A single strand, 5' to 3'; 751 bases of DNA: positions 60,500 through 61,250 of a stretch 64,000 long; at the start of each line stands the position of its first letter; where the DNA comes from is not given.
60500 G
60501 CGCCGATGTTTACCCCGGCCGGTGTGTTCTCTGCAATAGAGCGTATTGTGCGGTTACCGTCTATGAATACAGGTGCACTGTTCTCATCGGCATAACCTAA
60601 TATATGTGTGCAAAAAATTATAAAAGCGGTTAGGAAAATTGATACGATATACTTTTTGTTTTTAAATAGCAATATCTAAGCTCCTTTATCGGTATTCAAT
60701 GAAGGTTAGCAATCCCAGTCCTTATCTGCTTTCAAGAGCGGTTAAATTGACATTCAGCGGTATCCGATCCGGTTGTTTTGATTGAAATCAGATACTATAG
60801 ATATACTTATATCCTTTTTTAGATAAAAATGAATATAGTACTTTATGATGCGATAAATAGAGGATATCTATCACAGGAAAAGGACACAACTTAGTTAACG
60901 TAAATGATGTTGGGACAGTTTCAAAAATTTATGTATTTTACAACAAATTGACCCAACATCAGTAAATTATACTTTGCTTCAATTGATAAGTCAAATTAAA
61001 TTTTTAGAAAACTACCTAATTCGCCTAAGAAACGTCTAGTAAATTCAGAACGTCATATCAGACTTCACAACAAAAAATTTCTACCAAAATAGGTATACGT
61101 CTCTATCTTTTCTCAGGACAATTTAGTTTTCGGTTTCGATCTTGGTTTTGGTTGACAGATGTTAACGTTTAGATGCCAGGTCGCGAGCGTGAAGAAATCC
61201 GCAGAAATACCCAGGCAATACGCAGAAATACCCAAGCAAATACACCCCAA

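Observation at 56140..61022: Shared promoter-operator module, related to the MITE termini, duplicated upstream of a cytochrome c peroxidase and a giant T9SS adhesin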

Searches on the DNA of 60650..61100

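Call 58: search_rna_families(source=window, start=60650, end=61100, threshold=evalue, max_evalue=1)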
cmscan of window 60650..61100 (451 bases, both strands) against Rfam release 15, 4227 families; matches with E-value up to 1: 4.
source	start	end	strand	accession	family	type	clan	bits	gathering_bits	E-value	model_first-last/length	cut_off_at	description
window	60896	60972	+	RF00643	MIR171_1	Gene; miRNA;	CL00099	21.1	48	0.19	1-101/101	no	MIR171_1 microRNA precursor family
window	60905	60962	+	RF00852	mir-231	Gene; miRNA;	-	19.9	50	0.25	1-80/80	no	mir-231 microRNA precursor family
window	60894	60970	-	RF00643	MIR171_1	Gene; miRNA;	CL00099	19.7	48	0.41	1-101/101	no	MIR171_1 microRNA precursor family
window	60902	60962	-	RF03339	mir-3047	Gene; miRNA;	-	18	53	0.84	1-61/61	no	mir-3047 microRNA precursor family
